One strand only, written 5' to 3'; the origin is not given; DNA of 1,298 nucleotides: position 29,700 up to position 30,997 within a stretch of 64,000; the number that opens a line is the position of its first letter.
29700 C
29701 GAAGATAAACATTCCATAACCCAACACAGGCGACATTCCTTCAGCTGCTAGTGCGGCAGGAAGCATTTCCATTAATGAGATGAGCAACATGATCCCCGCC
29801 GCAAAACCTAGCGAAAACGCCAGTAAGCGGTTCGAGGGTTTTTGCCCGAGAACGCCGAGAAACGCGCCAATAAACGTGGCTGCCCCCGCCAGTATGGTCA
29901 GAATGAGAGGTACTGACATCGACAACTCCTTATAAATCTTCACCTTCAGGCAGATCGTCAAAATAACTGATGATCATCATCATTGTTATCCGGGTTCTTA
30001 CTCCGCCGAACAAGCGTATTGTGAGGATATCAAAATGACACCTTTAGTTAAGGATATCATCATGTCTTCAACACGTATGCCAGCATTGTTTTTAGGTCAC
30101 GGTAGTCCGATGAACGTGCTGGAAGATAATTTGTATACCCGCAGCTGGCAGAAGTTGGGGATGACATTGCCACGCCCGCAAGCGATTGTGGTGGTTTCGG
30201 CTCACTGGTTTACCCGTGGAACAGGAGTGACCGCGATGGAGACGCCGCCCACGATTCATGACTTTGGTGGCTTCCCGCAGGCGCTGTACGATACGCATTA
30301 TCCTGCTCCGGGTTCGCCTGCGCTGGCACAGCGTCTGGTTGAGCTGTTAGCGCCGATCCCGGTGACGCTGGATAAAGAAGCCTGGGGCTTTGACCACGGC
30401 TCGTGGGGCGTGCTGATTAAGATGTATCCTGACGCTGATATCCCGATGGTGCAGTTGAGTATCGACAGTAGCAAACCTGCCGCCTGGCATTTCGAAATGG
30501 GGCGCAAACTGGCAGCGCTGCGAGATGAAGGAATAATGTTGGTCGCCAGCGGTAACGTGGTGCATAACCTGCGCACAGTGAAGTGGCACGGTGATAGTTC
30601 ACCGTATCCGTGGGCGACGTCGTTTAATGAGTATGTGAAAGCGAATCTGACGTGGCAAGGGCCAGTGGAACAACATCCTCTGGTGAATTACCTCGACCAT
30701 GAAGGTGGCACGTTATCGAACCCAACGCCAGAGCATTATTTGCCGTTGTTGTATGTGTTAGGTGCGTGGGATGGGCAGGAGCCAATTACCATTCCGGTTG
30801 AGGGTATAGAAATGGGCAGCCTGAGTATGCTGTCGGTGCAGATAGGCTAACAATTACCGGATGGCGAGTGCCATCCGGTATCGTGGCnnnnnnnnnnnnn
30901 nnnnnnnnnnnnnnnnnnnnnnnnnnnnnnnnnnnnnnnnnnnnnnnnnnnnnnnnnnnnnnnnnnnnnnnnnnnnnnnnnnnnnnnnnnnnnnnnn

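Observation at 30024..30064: Duplicated RBS-plus-start module at the 5' end of ygiD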

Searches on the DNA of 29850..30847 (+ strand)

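Call 3: search_dna_similar(query=window:29850-30350:+, collection=ecoli_genomes, mode=near, max_rows=30, rows=spread)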
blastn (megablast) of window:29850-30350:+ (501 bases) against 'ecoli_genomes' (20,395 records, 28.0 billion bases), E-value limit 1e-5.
Records with a match: 5426; places in all: 5432; records where one place covers at least 80% of the query: 5422.
Genomes with a match: 5426 of 5426; with a place that covers at least 80% of the query: 5422. Places per genome that has any: lowest 1, median 1, highest 2. On chromosomes: 5431 places; on plasmids: 1.
Best place of each record, by identity: >=99% 4815; 95-99% 611.
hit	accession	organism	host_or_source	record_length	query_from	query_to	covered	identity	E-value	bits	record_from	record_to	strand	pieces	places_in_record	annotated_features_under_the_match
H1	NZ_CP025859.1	Escherichia coli strain 504239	Homo sapiens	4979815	1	501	100%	100.0%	0e+0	926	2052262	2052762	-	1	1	ygiD: 4,5-DOPA dioxygenase extradiol | zupT: zinc transporter ZupT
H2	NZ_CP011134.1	Escherichia coli VR50 strain VR50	Homo sapiens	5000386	1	501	100%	100.0%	0e+0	926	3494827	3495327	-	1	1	ygiD: 4,5-DOPA dioxygenase extradiol | zupT: zinc transporter ZupT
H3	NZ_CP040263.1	Escherichia coli strain 631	Bivalve mollusk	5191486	1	501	100%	100.0%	0e+0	926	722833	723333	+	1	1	ygiD: 4,5-DOPA dioxygenase extradiol | zupT: zinc transporter ZupT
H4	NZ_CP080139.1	Escherichia coli strain PK8241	chicken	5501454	1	501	100%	100.0%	0e+0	926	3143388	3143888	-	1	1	ygiD: 4,5-DOPA dioxygenase extradiol | zupT: zinc transporter ZupT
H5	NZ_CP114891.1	Escherichia coli strain CM2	-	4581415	1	501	100%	100.0%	0e+0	926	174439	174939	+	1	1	ygiD: 4,5-DOPA dioxygenase extradiol | zupT: zinc transporter ZupT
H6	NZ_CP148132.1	Escherichia coli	missing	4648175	1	501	100%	100.0%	0e+0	926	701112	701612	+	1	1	ygiD: 4,5-DOPA dioxygenase extradiol | zupT: zinc transporter ZupT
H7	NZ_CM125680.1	Escherichia coli strain 2020S05-013-17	not applicable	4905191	1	501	100%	100.0%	0e+0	926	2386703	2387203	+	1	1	ygiD: 4,5-DOPA dioxygenase extradiol | zupT: zinc transporter ZupT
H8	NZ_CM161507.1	Escherichia coli strain TC6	in vitro transconjugant generated by ...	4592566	1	501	100%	100.0%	0e+0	926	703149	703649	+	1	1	ygiD: 4,5-DOPA-extradiol-dioxygenase | zupT: zinc transporter ZupT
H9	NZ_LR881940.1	Escherichia coli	Sus scrofa domesticus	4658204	1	501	100%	100.0%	0e+0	926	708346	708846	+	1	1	ygiD: 4,5-DOPA dioxygenase extradiol | zupT: zinc transporter ZupT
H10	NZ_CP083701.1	Escherichia coli strain SUISSEKPC3NDM5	Homo sapiens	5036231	1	501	100%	99.8%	0e+0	920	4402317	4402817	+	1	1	ygiD: 4,5-DOPA dioxygenase extradiol | zupT: zinc transporter ZupT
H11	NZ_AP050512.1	Escherichia coli strain AMR2684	Homo sapiens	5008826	1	501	100%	99.8%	0e+0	920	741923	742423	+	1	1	ygiD: 4,5-DOPA-extradiol-dioxygenase | zupT: zinc transporter ZupT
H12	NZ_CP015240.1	Escherichia coli strain 2011C-3911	Homo sapiens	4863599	1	501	100%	99.6%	0e+0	915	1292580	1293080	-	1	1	ygiD: 4,5-DOPA dioxygenase extradiol | zupT: zinc transporter ZupT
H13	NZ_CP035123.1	Escherichia coli strain EC25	Homo sapiens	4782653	1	501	100%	99.6%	0e+0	915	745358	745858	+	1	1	ygiD: 4,5-DOPA dioxygenase extradiol | zupT: zinc transporter ZupT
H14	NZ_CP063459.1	Escherichia coli strain EM22-18-53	not applicable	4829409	1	501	100%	99.6%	0e+0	915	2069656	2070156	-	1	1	ygiD: 4,5-DOPA dioxygenase extradiol | zupT: zinc transporter ZupT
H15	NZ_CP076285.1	Escherichia coli strain 41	not applicable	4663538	1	501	100%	99.6%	0e+0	915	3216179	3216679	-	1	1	ygiD: 4,5-DOPA dioxygenase extradiol | zupT: zinc transporter ZupT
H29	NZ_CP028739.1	Escherichia coli strain A36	Pseudomys apodemoides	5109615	1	501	100%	98.2%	0e+0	876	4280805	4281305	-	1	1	ygiD: 4,5-DOPA dioxygenase extradiol | zupT: zinc transporter ZupT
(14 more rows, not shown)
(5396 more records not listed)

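Call 6: get_annotated_region(hit=H3, flank=1200)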
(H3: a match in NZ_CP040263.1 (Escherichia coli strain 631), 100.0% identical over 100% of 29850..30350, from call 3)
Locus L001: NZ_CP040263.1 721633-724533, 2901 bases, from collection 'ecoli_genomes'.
description: Escherichia coli strain 631 chromosome, complete genome
organism: Escherichia coli strain 631 (NCBI taxid 562)
replicon: chromosome; assembly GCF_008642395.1
host: Bivalve mollusk; source: marine environment; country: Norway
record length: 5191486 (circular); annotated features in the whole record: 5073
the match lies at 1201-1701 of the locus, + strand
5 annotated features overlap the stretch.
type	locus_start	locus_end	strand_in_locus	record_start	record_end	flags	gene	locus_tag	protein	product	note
CDS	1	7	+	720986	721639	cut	ribB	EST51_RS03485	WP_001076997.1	3,4-dihydroxy-2-butanone-4-phosphate synthase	-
CDS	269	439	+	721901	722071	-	yqiD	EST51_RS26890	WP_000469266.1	protein YqiD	-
CDS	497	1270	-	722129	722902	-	zupT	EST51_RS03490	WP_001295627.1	zinc transporter ZupT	-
CDS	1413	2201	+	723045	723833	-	ygiD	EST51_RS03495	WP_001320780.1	4,5-DOPA dioxygenase extradiol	-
CDS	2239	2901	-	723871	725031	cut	ygiC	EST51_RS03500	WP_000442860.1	glutathionylspermidine synthase family protein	-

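Call 7: get_annotated_region(hit=H29, flank=1200)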
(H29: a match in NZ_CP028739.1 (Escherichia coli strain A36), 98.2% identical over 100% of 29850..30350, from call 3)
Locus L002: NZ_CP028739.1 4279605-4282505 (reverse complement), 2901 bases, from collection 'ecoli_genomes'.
description: Escherichia coli strain A36 chromosome, complete genome
organism: Escherichia coli strain A36 (NCBI taxid 562)
replicon: chromosome; assembly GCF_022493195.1
host: Pseudomys apodemoides; source: feces; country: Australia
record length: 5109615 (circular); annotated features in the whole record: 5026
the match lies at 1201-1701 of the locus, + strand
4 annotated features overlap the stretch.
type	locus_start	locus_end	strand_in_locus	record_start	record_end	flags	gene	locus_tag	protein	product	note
CDS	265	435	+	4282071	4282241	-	-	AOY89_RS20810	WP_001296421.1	hypothetical protein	-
CDS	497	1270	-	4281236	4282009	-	zupT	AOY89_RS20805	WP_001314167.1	zinc transporter ZupT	-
CDS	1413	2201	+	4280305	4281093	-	ygiD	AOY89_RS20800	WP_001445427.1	4,5-DOPA dioxygenase extradiol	-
CDS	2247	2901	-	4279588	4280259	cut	dsbI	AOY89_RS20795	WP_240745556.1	protein-disulfide oxidoreductase DsbI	-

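Call 8: get_annotated_region(hit=H8, flank=1200)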
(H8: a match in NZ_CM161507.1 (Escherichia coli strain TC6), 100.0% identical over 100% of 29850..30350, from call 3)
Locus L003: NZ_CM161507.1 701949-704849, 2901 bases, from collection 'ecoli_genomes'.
description: Escherichia coli strain TC6 chromosome, whole genome shotgun sequence
organism: Escherichia coli strain TC6 (NCBI taxid 562)
replicon: chromosome; assembly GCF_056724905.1
host: -; source: in vitro transconjugant generated by filter mating from donor D53-1 into Escherichia coli EC600 recipient; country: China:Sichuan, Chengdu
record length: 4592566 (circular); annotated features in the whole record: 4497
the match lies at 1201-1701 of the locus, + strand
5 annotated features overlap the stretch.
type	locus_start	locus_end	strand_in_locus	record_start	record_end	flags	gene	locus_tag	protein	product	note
CDS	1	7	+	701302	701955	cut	ribB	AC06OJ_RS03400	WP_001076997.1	3,4-dihydroxy-2-butanone-4-phosphate synthase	-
CDS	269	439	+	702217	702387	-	yqiD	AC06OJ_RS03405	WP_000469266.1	protein YqiD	-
CDS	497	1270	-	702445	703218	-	zupT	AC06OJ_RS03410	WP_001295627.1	zinc transporter ZupT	-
CDS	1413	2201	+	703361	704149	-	ygiD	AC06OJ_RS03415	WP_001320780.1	4,5-DOPA-extradiol-dioxygenase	-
CDS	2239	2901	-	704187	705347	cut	ygiC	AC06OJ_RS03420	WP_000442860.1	glutathionylspermidine synthase family protein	-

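Call 33: search_dna_similar(query=window:30000-30080:+, collection=ecoli_genomes, mode=near, max_rows=60, rows=spread)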
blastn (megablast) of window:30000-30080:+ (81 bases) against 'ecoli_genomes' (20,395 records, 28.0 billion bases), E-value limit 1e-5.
Records with a match: 5425; places in all: 5429; records where one place covers at least 80% of the query: 5424.
Genomes with a match: 5425 of 5426; with a place that covers at least 80% of the query: 5424. Places per genome that has any: lowest 1, median 1, highest 2. On chromosomes: 5428 places; on plasmids: 1.
Best place of each record, by identity: >=99% 5069; 95-99% 356.
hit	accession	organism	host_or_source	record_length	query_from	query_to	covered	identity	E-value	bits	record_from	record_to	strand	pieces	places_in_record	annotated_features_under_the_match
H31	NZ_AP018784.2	Escherichia coli strain SK1144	-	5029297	1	81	100%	100.0%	6e-34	150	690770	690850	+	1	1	ygiD: 4,5-DOPA-extradiol-dioxygenase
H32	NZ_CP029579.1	Escherichia coli strain DA33137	Homo sapiens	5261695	1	81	100%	100.0%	6e-34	150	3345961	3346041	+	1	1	ygiD: 4,5-DOPA dioxygenase extradiol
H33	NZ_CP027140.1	Escherichia coli strain AR_0369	missing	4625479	1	81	100%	100.0%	6e-34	150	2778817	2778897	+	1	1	ygiD: 4,5-DOPA dioxygenase extradiol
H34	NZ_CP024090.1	Escherichia coli strain WG5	missing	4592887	1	81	100%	100.0%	6e-34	150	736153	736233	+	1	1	ygiD: 4,5-DOPA dioxygenase extradiol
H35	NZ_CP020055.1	Escherichia coli strain AR_0069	missing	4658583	1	81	100%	100.0%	6e-34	150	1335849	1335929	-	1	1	ygiD: 4,5-DOPA dioxygenase extradiol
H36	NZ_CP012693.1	Escherichia coli strain FORC_028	Homo sapiens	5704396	1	81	100%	100.0%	6e-34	150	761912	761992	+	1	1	ygiD: 4,5-DOPA dioxygenase extradiol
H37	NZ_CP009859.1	Escherichia coli strain ECONIH1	rectal swab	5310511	1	81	100%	100.0%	6e-34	150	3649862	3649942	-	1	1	ygiD: 4,5-DOPA dioxygenase extradiol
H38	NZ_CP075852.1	Escherichia coli strain S19-651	Homo sapiens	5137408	1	81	100%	100.0%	6e-34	150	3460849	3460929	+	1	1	ygiD: 4,5-DOPA dioxygenase extradiol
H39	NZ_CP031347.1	Escherichia coli O145 strain RM9873-C1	cattle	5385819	1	81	100%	100.0%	6e-34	150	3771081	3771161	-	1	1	ygiD: 4,5-DOPA dioxygenase extradiol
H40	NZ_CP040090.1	Escherichia coli strain FT130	Migratory bird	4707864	1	81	100%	100.0%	6e-34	150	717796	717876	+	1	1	ygiD: 4,5-DOPA dioxygenase extradiol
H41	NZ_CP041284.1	Escherichia coli strain 54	cow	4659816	1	81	100%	100.0%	6e-34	150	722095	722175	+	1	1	ygiD: 4,5-DOPA dioxygenase extradiol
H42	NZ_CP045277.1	Escherichia coli strain LAU-OXA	Homo sapiens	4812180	1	81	100%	100.0%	6e-34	150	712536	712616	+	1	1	ygiD: 4,5-DOPA dioxygenase extradiol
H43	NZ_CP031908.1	Escherichia coli O103:H2 strain FWSEC0007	Homo sapiens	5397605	1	81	100%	100.0%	6e-34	150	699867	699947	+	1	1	ygiD: 4,5-DOPA dioxygenase extradiol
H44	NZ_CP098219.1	Escherichia coli strain Z0117EC0013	Canis lupus familiaris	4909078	1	81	100%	100.0%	6e-34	150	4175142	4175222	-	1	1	ygiD: 4,5-DOPA dioxygenase extradiol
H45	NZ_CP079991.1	Escherichia coli strain KMS2005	laboratory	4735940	1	81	100%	100.0%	6e-34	150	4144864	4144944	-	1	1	ygiD: 4,5-DOPA dioxygenase extradiol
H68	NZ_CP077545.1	Escherichia coli O111:H8 strain 08-4347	Homo sapiens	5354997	1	81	100%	100.0%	6e-34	150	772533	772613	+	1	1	ygiD: 4,5-DOPA dioxygenase extradiol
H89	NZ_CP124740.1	Escherichia coli O157:H7 str. EDL933 strain EDL933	Homo sapiens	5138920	1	81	100%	98.8%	3e-32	145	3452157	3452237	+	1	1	ygiD: 4,5-DOPA dioxygenase extradiol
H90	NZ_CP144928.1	Escherichia coli strain SCPM-O-B-12142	missing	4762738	1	45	56%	100.0%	6e-14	84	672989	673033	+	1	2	none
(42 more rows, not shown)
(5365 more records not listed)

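Call 34: get_annotated_region(hit=H89, flank=100)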
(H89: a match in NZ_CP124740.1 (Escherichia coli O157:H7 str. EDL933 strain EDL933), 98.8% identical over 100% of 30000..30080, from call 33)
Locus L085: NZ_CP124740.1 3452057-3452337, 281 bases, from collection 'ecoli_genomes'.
description: Escherichia coli O157:H7 str. EDL933 chromosome, complete genome
organism: Escherichia coli O157:H7 str. EDL933 strain EDL933 (NCBI taxid 155864)
replicon: chromosome; assembly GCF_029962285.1
host: Homo sapiens; source: feces; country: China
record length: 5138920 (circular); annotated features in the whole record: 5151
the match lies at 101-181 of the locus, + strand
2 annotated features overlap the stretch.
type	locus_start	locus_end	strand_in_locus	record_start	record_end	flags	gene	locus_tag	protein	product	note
CDS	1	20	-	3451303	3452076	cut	zupT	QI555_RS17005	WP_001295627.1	zinc transporter ZupT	-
CDS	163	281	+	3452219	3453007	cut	ygiD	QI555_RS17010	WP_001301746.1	4,5-DOPA dioxygenase extradiol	-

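Call 35: search_dna_similar(query=L004:1439-1519:+, collection=ecoli_genomes, mode=near, max_rows=12, rows=best)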
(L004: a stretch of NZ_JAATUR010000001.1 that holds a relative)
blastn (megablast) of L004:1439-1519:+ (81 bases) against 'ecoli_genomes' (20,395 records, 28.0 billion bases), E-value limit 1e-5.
Records with a match: 5425; places in all: 5429; records where one place covers at least 80% of the query: 5424.
Genomes with a match: 5425 of 5426; with a place that covers at least 80% of the query: 5424. Places per genome that has any: lowest 1, median 1, highest 2. On chromosomes: 5428 places; on plasmids: 1.
Best place of each record, by identity: 95-99% 5424; 90-95% 1.
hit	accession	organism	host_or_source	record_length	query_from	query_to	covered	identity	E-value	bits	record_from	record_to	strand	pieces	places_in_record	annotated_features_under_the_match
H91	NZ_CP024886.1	Escherichia coli strain AR_0017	missing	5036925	1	81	100%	97.5%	1e-30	139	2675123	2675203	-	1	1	ygiD: 4,5-DOPA dioxygenase extradiol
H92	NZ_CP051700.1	Escherichia coli strain SCU-125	Homo sapiens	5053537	1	81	100%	97.5%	1e-30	139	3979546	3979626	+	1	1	ygiD: 4,5-DOPA dioxygenase extradiol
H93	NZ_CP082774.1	Escherichia coli O16:H6 strain CU37RT-2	Homo sapiens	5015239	1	81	100%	97.5%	1e-30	139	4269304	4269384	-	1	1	ygiD: 4,5-DOPA dioxygenase extradiol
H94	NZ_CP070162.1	Escherichia coli strain FDAARGOS_1283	Homo sapiens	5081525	1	81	100%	97.5%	1e-30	139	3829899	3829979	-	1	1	ygiD: 4,5-DOPA dioxygenase extradiol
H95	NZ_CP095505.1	Escherichia coli strain GN02050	Homo sapiens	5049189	1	81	100%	97.5%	1e-30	139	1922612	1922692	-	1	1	ygiD: 4,5-DOPA dioxygenase extradiol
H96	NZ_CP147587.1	Escherichia coli strain GN06667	Homo sapiens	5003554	1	81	100%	97.5%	1e-30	139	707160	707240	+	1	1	ygiD: 4,5-DOPA dioxygenase extradiol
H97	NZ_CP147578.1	Escherichia coli strain GN05476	Homo sapiens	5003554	1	81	100%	97.5%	1e-30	139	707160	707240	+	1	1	ygiD: 4,5-DOPA dioxygenase extradiol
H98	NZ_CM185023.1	Escherichia coli strain B2.3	Homo sapiens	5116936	1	81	100%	97.5%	1e-30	139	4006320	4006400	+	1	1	ygiD: 4,5-DOPA-extradiol-dioxygenase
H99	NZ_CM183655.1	Escherichia coli strain GmF052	Homo sapiens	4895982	1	81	100%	97.5%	1e-30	139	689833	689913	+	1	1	ygiD: 4,5-DOPA-extradiol-dioxygenase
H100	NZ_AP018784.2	Escherichia coli strain SK1144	-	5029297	1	81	100%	96.3%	6e-29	134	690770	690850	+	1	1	ygiD: 4,5-DOPA-extradiol-dioxygenase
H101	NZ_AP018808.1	Escherichia coli strain E2865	Bos taurus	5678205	1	81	100%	96.3%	6e-29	134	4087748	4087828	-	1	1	ygiD: 4,5-DOPA dioxygenase extradiol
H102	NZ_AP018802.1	Escherichia coli strain E2863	Bos taurus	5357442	1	81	100%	96.3%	6e-29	134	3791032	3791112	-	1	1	ygiD: 4,5-DOPA dioxygenase extradiol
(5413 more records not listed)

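Call 36: get_annotated_region(hit=H91, flank=100)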
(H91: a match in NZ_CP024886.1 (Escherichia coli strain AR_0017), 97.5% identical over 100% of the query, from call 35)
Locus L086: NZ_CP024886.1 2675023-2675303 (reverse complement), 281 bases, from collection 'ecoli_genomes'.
description: Escherichia coli strain AR_0017 chromosome, complete genome
organism: Escherichia coli strain AR_0017 (NCBI taxid 562)
replicon: chromosome; assembly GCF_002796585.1
host: missing; source: missing; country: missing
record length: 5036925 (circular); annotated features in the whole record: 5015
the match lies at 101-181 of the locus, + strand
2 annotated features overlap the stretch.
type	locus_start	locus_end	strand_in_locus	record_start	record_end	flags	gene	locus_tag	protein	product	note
CDS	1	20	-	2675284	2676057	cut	zupT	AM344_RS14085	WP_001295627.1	zinc transporter ZupT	-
CDS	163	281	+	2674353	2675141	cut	ygiD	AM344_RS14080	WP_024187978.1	4,5-DOPA dioxygenase extradiol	-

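Call 37: get_annotated_region(hit=H90, flank=1500)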
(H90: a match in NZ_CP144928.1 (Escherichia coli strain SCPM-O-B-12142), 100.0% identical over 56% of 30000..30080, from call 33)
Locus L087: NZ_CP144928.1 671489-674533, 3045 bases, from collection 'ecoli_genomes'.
description: Escherichia coli strain SCPM-O-B-12142 chromosome, complete genome
organism: Escherichia coli strain SCPM-O-B-12142 (NCBI taxid 562)
replicon: chromosome; assembly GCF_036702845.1
host: missing; source: missing; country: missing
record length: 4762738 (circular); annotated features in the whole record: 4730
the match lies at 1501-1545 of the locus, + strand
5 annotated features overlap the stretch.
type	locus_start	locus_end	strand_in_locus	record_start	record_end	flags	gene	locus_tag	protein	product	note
CDS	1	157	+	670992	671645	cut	ribB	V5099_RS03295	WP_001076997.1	3,4-dihydroxy-2-butanone-4-phosphate synthase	-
CDS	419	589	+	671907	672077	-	yqiD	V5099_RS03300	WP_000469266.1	protein YqiD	-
CDS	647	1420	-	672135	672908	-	zupT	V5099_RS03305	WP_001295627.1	zinc transporter ZupT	-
CDS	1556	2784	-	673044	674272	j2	-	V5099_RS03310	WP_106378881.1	IS3 family transposase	programmed frameshift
CDS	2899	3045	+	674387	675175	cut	ygiD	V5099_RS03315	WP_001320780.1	4,5-DOPA dioxygenase extradiol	-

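Call 64: search_rna_families(source=window, start=29850, end=30200, threshold=evalue, max_evalue=1)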
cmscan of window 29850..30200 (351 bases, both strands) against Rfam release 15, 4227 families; matches with E-value up to 1: 2.
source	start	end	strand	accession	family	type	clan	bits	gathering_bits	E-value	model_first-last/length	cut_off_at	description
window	29898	29988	-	RF00145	snoZ105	Gene; snRNA; snoRNA; CD-box;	-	26.4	45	0.021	1-72/72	no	Small nucleolar RNA Z105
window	30013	30101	+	RF01625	ceN28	Gene; snRNA; snoRNA; CD-box;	-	20.1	70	0.076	1-88/88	no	Caenorhabditis snoRNA ceN28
